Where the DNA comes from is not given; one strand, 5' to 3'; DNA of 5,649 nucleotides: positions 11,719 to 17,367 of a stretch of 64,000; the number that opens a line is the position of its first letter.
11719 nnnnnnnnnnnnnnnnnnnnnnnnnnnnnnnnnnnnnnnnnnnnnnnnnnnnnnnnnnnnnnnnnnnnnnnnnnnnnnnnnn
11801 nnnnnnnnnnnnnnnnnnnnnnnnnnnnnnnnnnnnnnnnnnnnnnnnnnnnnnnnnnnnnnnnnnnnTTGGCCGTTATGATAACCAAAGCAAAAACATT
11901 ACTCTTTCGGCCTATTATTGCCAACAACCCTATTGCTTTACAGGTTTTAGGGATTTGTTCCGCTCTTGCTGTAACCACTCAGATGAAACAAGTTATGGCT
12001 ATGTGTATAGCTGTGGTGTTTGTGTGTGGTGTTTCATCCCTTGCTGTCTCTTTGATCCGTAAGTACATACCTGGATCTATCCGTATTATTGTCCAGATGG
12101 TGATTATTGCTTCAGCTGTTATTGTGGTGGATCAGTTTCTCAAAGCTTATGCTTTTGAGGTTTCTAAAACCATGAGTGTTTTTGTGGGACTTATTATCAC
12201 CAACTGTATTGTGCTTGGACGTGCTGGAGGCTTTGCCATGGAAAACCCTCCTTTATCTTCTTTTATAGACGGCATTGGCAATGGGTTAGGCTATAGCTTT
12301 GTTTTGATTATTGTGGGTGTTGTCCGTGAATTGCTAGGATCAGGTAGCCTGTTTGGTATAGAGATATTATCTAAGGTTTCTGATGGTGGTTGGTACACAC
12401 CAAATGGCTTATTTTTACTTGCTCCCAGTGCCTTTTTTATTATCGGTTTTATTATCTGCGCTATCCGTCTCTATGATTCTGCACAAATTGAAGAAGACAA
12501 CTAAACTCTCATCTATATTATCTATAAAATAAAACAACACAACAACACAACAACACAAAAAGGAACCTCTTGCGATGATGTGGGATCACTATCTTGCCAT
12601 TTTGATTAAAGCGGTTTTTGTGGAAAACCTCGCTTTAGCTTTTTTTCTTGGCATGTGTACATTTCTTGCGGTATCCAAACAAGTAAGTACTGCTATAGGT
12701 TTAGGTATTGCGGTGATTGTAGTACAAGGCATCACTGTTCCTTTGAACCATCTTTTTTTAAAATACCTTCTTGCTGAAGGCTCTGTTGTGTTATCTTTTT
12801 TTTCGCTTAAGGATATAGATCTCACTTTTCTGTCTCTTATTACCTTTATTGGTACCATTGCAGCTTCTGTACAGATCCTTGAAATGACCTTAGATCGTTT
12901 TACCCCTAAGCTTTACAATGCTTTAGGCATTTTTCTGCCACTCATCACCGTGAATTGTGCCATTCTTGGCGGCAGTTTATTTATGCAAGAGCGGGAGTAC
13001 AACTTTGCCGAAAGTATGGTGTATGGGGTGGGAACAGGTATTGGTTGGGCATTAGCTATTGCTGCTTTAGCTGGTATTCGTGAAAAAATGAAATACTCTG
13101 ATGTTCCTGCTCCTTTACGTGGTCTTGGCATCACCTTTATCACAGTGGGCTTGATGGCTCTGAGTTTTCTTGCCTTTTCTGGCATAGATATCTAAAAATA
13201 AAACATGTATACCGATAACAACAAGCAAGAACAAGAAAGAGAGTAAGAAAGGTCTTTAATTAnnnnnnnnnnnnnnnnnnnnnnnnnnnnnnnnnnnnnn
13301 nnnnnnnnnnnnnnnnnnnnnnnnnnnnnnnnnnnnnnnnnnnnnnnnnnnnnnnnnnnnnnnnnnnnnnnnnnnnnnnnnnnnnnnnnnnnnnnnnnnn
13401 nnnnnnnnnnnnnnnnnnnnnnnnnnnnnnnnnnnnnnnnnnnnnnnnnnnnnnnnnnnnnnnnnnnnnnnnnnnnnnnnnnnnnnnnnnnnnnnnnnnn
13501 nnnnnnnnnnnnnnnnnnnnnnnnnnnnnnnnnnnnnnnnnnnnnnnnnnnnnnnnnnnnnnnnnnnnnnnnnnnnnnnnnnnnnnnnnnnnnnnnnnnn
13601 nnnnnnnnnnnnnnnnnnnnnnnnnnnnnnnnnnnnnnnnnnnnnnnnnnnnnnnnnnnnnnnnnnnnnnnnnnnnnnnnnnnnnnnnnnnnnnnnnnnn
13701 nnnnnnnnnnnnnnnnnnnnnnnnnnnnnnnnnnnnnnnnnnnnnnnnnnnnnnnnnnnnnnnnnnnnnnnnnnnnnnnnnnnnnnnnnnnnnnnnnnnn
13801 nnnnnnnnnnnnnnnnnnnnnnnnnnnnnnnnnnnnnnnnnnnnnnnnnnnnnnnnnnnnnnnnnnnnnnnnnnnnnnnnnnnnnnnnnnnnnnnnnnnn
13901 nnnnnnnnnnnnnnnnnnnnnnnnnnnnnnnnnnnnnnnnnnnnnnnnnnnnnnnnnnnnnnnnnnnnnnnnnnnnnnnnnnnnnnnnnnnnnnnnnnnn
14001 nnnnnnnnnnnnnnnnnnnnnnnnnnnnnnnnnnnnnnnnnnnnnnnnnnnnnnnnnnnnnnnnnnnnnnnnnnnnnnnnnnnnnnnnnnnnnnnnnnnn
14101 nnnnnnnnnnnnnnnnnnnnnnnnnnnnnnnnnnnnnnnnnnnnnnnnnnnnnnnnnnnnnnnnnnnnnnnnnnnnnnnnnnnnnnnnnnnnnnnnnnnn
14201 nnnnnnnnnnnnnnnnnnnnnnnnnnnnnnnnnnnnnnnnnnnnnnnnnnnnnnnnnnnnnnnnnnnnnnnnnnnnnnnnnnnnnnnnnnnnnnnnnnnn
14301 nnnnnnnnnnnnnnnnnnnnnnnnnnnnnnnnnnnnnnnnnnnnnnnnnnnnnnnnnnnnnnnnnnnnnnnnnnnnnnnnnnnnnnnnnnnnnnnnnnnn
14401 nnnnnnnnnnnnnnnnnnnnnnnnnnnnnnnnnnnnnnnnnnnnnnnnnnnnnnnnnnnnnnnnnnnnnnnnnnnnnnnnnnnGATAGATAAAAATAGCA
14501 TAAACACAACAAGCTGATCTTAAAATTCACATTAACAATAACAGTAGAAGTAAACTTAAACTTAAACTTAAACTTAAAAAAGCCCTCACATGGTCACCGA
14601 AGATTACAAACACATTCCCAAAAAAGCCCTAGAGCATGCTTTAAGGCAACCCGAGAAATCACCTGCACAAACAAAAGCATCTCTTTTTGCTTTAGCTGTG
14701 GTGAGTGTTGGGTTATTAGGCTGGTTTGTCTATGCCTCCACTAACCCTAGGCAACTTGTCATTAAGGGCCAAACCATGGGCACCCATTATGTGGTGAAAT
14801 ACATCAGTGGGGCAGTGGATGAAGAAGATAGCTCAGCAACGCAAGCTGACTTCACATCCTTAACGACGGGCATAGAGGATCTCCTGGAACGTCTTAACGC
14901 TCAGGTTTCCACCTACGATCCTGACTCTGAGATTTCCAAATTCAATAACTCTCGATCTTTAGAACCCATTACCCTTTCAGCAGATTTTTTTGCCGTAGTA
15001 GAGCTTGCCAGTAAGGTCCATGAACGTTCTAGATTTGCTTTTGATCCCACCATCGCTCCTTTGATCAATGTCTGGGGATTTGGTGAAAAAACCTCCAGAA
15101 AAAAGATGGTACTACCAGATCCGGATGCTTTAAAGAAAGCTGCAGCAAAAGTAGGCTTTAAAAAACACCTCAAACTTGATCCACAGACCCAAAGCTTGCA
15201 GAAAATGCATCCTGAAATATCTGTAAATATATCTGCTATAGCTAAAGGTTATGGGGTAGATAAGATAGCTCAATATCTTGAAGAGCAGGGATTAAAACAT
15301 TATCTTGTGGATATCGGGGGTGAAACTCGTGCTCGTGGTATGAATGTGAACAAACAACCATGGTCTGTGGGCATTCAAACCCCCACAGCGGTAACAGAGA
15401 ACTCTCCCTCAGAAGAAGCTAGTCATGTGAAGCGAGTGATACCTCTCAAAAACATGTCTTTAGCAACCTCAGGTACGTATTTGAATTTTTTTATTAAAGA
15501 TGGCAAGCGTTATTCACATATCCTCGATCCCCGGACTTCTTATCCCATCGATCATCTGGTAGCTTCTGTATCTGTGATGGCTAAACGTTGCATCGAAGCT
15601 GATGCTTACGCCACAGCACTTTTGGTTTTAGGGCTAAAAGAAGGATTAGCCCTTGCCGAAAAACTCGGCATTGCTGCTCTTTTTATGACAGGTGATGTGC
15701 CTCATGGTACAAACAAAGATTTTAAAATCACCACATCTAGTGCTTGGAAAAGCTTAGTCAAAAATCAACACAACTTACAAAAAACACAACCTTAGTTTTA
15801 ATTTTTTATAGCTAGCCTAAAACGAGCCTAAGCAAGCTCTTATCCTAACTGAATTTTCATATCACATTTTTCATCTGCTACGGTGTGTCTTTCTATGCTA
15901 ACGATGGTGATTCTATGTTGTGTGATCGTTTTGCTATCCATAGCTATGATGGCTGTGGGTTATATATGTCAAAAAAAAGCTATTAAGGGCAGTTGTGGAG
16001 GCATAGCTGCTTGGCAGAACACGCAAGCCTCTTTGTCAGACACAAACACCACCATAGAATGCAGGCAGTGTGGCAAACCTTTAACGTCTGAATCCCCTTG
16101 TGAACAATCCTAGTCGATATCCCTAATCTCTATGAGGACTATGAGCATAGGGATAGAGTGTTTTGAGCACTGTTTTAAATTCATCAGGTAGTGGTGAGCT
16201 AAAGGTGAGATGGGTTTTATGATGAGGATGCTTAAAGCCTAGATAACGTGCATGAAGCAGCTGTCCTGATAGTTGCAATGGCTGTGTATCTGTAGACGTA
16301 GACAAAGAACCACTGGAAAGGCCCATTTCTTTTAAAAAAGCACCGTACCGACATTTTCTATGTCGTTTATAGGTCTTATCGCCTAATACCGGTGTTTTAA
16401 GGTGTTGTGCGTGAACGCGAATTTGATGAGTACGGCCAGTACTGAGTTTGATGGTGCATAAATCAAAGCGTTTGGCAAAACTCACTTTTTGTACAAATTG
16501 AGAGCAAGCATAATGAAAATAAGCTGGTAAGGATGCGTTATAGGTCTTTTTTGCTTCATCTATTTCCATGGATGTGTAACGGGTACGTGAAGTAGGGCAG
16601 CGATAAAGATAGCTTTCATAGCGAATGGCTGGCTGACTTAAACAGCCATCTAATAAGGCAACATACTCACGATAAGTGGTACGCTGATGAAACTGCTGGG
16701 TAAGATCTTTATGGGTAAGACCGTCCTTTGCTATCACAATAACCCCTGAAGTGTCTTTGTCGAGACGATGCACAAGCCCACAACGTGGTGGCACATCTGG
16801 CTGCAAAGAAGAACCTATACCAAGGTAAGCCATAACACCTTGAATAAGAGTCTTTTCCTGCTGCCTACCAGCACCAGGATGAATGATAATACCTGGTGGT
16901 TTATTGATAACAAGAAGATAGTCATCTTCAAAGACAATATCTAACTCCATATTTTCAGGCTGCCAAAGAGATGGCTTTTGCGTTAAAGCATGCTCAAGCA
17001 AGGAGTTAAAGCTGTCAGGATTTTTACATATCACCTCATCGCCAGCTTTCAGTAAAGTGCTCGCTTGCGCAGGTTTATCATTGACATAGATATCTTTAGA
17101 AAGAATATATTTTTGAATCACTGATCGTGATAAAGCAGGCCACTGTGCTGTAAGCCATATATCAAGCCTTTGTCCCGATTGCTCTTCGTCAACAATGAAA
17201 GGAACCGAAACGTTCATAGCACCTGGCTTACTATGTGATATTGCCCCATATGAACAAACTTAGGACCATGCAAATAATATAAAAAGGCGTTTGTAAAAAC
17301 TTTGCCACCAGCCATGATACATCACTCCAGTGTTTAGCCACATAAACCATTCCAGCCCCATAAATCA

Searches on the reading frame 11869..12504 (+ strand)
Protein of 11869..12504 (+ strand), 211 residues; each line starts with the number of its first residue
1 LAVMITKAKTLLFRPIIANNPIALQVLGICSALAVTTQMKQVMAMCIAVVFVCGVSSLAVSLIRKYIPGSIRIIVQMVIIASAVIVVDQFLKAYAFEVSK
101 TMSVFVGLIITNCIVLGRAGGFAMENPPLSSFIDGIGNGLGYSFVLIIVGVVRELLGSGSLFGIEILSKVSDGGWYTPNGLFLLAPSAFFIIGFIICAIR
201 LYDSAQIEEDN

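Call 52: search_protein_families(library=pfam, proteins=[window:11869-12504:+], max_evalue=0.0001)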
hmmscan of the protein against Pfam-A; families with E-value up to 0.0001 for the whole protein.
window:11869-12504:+ (211 aa): 1 family
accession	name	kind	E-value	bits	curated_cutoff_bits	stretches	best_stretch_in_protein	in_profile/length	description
PF02508.19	Rnf-Nqr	-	1.4e-56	191.7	23.8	1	10-196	3-174/174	Rnf-Nqr subunit, membrane protein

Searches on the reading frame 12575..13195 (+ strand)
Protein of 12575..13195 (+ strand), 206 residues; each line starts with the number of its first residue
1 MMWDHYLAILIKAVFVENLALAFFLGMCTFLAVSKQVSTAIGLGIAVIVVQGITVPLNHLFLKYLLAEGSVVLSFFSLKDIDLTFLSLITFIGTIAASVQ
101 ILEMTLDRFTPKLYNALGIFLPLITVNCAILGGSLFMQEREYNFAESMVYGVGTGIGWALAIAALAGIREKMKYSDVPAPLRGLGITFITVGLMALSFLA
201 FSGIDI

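Call 53: search_protein_families(library=pfam, proteins=[window:12575-13195:+], max_evalue=0.0001)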
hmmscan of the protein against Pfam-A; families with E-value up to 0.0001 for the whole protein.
window:12575-13195:+ (206 aa): 1 family
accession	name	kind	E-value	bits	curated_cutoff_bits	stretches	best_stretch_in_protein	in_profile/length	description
PF02508.19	Rnf-Nqr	-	8.5e-54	182.6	23.8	1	6-204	1-173/174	Rnf-Nqr subunit, membrane protein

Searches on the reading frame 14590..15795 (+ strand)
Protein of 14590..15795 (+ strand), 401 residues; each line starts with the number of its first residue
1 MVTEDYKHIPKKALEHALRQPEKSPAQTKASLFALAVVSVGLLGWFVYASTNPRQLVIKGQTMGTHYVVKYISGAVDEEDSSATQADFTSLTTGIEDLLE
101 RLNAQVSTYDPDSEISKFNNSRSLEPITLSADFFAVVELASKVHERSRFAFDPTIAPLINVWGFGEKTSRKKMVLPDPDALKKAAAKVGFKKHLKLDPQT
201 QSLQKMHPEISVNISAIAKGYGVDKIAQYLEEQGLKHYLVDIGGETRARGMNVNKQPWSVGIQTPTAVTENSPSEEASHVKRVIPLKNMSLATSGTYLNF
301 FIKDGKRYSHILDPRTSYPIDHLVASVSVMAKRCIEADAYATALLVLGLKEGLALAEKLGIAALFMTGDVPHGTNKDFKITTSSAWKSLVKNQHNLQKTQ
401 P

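Call 53: search_protein_families(library=pfam, proteins=[window:14590-15795:+], max_evalue=0.0001)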
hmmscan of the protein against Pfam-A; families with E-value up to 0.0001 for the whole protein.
window:14590-15795:+ (401 aa): 1 family
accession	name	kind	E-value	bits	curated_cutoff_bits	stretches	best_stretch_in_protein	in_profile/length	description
PF02424.20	ApbE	-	4e-85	286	25.6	1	63-365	1-266/266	ApbE family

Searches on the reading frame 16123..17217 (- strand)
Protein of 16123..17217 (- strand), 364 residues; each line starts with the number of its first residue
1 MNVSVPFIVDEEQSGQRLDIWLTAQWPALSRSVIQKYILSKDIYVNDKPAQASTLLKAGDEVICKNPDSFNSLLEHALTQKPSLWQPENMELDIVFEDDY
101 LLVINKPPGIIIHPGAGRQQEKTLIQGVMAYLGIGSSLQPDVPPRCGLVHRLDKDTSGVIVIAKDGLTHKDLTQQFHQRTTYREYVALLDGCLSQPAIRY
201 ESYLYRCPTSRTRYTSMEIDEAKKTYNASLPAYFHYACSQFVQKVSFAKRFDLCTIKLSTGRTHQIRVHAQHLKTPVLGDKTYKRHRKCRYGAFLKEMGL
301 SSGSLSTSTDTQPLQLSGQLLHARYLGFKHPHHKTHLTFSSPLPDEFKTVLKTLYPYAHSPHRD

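Call 53: search_protein_families(library=pfam, proteins=[window:16123-17217:-], max_evalue=0.0001)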
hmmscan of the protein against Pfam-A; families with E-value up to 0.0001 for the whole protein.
window:16123-17217:- (364 aa): 2 families
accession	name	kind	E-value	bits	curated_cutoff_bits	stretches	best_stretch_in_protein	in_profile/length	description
PF00849.27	PseudoU_synth_2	-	2.7e-27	96.3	26.8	1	100-272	1-152/152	RNA pseudouridylate synthase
PF01479.30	S4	-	4.3e-08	33.2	22.8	1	16-62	1-48/48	S4 domain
